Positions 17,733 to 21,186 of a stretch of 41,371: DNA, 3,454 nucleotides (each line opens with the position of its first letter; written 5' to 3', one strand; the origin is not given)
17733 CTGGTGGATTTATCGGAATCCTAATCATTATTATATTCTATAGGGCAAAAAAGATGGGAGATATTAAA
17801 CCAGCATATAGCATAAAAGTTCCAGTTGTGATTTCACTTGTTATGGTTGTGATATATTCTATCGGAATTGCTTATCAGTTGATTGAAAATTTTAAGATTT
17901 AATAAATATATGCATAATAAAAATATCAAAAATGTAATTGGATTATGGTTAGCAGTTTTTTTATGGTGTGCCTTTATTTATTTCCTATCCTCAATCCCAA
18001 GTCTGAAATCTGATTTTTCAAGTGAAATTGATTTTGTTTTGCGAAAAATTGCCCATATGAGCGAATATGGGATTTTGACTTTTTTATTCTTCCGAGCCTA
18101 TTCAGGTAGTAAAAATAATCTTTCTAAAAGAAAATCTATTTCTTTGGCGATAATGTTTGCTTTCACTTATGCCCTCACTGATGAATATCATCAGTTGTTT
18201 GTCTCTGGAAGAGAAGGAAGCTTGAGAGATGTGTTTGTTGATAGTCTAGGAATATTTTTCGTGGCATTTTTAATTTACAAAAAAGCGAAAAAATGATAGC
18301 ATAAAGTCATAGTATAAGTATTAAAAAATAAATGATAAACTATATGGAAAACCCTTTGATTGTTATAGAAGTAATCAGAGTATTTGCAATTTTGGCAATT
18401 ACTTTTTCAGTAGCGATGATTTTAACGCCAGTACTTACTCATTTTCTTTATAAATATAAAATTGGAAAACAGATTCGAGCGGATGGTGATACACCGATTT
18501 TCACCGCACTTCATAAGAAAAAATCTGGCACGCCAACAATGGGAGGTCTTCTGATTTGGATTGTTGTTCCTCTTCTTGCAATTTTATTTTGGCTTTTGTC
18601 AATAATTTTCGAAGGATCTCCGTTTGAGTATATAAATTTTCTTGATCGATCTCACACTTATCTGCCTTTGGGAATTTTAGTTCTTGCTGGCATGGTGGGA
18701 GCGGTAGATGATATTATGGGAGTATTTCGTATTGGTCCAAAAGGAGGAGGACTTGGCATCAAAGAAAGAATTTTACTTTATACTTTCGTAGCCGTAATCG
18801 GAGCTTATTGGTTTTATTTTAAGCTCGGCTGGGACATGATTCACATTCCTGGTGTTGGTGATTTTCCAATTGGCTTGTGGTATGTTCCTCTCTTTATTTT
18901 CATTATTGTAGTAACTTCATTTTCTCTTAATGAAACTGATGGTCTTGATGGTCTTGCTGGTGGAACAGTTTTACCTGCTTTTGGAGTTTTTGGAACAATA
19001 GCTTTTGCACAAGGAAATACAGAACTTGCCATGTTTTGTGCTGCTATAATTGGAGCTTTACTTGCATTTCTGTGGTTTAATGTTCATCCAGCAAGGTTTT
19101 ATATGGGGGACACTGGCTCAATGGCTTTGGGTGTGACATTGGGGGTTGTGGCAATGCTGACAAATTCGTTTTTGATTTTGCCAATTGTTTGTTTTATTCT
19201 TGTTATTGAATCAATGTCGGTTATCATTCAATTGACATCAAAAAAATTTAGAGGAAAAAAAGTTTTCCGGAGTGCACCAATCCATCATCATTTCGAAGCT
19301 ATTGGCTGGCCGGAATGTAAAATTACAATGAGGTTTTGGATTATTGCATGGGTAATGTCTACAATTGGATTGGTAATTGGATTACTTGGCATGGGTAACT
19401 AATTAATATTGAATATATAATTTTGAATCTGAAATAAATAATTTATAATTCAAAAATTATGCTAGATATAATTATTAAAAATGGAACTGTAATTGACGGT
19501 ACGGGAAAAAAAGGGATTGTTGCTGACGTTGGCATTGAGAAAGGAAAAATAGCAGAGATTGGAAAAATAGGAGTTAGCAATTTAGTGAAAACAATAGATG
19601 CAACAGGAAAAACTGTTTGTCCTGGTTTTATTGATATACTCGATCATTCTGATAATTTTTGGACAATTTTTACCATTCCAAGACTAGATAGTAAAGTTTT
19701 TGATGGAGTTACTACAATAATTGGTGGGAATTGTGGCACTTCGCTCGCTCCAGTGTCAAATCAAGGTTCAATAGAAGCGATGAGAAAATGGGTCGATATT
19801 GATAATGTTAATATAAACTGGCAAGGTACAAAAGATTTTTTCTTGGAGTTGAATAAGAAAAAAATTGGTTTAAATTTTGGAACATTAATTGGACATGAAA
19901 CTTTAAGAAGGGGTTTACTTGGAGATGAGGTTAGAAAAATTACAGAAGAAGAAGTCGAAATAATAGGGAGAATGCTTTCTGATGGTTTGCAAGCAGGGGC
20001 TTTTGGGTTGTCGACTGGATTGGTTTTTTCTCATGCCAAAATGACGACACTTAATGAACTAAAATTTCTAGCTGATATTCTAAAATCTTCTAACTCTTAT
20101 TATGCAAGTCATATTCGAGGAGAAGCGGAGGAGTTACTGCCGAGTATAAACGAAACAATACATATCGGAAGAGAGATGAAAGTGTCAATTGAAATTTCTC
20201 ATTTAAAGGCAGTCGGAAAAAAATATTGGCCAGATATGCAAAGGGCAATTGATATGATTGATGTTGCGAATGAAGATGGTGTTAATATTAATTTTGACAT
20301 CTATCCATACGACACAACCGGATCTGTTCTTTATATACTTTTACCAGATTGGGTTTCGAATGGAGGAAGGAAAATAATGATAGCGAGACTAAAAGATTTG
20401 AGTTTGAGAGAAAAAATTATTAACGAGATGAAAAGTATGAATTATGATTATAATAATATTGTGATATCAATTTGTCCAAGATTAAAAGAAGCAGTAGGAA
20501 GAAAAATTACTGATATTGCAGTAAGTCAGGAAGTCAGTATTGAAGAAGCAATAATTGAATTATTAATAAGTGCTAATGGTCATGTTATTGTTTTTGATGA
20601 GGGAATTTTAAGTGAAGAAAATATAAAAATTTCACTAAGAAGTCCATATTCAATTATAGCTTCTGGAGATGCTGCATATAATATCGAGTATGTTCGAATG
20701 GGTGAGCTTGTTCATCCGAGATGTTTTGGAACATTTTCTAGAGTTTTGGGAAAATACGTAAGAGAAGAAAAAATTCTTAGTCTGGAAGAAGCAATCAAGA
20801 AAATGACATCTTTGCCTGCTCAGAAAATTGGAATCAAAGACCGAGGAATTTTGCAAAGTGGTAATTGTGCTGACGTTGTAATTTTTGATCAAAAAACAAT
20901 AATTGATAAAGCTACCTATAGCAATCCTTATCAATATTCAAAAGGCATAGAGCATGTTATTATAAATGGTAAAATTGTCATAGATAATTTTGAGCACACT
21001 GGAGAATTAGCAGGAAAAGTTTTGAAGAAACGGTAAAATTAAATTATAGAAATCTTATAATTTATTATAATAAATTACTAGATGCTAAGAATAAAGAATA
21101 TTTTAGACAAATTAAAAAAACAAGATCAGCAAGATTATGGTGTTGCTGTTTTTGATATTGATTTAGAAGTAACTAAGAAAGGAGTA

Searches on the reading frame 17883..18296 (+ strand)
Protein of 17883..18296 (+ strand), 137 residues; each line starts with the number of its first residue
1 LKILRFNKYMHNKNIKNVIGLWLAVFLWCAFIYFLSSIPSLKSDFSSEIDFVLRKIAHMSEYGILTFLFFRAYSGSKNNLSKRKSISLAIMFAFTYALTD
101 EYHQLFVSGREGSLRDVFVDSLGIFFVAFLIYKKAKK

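Call 6: search_protein_families(library=pfam, proteins=[window:17883-18296:+], max_evalue=0.001)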
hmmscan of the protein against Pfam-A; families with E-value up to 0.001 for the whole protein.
window:17883-18296:+ (137 aa): 2 families
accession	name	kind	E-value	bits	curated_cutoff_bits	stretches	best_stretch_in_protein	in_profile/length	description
PF04892.17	VanZ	-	1e-15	58.9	30.1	1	22-131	2-122/126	VanZ like family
PF16927.11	HisKA_7TM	-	6.9e-06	26.5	28.6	1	16-132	26-142/224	N-terminal 7TM region of histidine kinase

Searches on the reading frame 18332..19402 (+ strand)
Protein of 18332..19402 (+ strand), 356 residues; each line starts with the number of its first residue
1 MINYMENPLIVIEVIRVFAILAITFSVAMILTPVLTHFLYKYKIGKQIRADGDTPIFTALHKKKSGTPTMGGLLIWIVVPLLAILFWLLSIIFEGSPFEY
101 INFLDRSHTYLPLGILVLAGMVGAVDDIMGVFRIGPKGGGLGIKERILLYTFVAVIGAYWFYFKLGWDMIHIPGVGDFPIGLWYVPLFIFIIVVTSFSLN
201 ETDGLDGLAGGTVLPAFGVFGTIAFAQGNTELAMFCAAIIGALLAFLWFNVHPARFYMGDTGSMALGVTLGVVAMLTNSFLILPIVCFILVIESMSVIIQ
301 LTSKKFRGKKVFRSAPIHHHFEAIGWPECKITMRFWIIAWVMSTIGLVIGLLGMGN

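Call 6: search_protein_families(library=pfam, proteins=[window:18332-19402:+], max_evalue=0.001)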
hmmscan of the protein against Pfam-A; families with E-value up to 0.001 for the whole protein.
window:18332-19402:+ (356 aa): 2 families
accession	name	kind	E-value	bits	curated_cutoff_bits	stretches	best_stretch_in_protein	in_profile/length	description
PF00953.26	Glycos_transf_4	-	5.8e-30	104.8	27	1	113-276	5-158/160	Glycosyl transferase family 4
PF10555.14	MraY_sig1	-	1.4e-05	24.8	20.1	1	64-75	1-12/13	Phospho-N-acetylmuramoyl-pentapeptide-transferase signature 1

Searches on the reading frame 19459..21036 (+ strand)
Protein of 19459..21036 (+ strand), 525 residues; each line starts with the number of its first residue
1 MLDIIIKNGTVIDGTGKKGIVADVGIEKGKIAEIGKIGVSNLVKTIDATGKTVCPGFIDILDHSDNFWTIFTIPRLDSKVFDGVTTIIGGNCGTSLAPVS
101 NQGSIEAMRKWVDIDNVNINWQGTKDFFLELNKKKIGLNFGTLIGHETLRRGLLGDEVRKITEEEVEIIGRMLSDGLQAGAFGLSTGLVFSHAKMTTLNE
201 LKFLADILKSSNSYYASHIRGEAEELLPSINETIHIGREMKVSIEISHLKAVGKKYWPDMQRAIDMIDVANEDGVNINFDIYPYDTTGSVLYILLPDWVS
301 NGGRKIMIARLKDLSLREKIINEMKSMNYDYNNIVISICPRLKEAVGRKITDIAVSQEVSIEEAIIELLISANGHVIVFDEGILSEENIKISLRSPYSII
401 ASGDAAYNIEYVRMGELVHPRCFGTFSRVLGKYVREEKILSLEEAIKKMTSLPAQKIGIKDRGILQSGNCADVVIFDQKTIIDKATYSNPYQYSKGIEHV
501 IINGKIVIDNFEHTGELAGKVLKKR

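Call 6: search_protein_families(library=pfam, proteins=[window:19459-21036:+], max_evalue=0.001)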
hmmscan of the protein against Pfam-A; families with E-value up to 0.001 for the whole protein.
window:19459-21036:+ (525 aa): 2 families
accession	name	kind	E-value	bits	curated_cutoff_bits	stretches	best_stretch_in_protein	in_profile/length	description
PF07969.17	Amidohydro_3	-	3.9e-22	79.8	29.7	2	432-508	399-472/472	Amidohydrolase family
PF01979.26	Amidohydro_1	-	8.9e-07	28.9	25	1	432-507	275-345/345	Amidohydrolase family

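Call 43: search_protein_families(library=ncbifam, proteins=[window:19459-21036:+], max_evalue=0.001)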
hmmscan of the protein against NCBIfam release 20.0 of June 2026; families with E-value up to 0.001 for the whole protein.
window:19459-21036:+ (525 aa): 57 families (the best 25 are shown)
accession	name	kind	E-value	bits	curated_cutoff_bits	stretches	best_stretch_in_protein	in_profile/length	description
NF006560.0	PRK09061.1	subfamily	9.3e-59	199.1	340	1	2-511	26-499/517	amidohydrolase family protein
NF006689.0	PRK09237.1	equivalog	7.7e-18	64.2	371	2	2-93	3-96/383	amidohydrolase/deacetylase family metallohydrolase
NF006845.0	PRK09357.2-6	equivalog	2.1e-16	59.6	728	2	3-63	2-63/428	dihydroorotase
NF006839.0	PRK09357.1-4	equivalog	3.4e-15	55.6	576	2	4-63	2-61/422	dihydroorotase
NF006844.0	PRK09357.2-5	equivalog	2.5e-14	53.1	701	1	1-63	1-63/422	dihydroorotase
NF005791.0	PRK07627.1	equivalog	1.1e-13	50.9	442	1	3-60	2-60/425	dihydroorotase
NF011990.0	PRK15446.2-6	subfamily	3.9e-13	48.9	233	2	435-508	321-383/390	alpha-D-ribose 1-methylphosphonate 5-triphosphate diphosphatase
NF004839.0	PRK06189.1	equivalog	5.4e-13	48.4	631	1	1-64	2-63/451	allantoinase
NF009060.0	PRK12394.1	equivalog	1.4e-12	47.1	442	1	2-94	3-96/381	metallo-dependent hydrolase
TIGR02318.1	phosphono_phnM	equivalog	2.4e-12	46.5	390.55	2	436-482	316-362/376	phosphonate metabolism protein PhnM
TIGR03178.1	allantoinase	equivalog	3.9e-12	45.7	357.85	1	3-63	1-59/441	allantoinase AllB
NF006688.0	PRK09236.1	equivalog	4.2e-12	45.6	535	1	436-523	344-441/444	dihydroorotase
TIGR00857.1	pyrC_multi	subfamily_domain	6.8e-12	45.1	279.05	1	434-487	326-380/412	dihydroorotase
NF006268.0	PRK08417.1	equivalog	1.6e-11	43.9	499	1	5-76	2-71/406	metal-dependent hydrolase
TIGR03121.1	one_C_dehyd_A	equivalog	1.9e-11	42.9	392.75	2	4-63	2-61/556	formylmethanofuran dehydrogenase subunit A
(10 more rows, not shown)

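Call 72: search_solved_structures(query=window:19459-21036:+, max_evalue=0.00001, show_alignments=0)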
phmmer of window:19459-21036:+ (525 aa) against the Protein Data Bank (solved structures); distinct sequences matched with E-value up to 0.00001: 16.
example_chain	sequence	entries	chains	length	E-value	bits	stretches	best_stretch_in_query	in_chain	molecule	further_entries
1m7j_A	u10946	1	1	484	5.9e-72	246.3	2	3-305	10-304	D-aminoacylase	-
1rjp_A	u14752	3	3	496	6.6e-72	246.2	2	3-305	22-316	D-aminoacylase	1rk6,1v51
1rjq_A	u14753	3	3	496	1.1e-71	245.5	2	3-305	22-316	D-aminoacylase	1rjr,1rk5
1v4y_A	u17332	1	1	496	1.6e-70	241.6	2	3-305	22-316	D-aminoacylase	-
3gip_A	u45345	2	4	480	9.8e-69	235.7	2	2-291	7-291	N-acyl-D-glutamate deacylase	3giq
9g5m_A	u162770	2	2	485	1.8e-64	221.6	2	2-291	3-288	Amidohydrolase family protein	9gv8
9kb1_A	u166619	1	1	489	2e-57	198.4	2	2-291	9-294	PpOngB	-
9kb3_A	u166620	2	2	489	2.1e-57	198.3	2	2-291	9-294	Carbohydrate de-N-acetylated protein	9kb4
1nfg_A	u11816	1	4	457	1.9e-12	50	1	2-89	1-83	D-hydantoinase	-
3d6n_A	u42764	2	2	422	7.1e-10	41.5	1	1-64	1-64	Dihydroorotase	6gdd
6gde_A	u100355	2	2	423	7.1e-10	41.5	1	1-64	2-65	Dihydroorotase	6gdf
4bjh_A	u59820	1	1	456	8.9e-10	41.2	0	1-64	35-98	DIHYDROOROTASE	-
1xrf_A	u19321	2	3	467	9.6e-10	41.1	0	1-64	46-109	Dihydroorotase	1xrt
4yiw_A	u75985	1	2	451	1.4e-06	30.6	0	3-63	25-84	Dihydroorotase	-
3mpg_A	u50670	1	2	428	1.7e-06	30.4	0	4-63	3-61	Dihydroorotase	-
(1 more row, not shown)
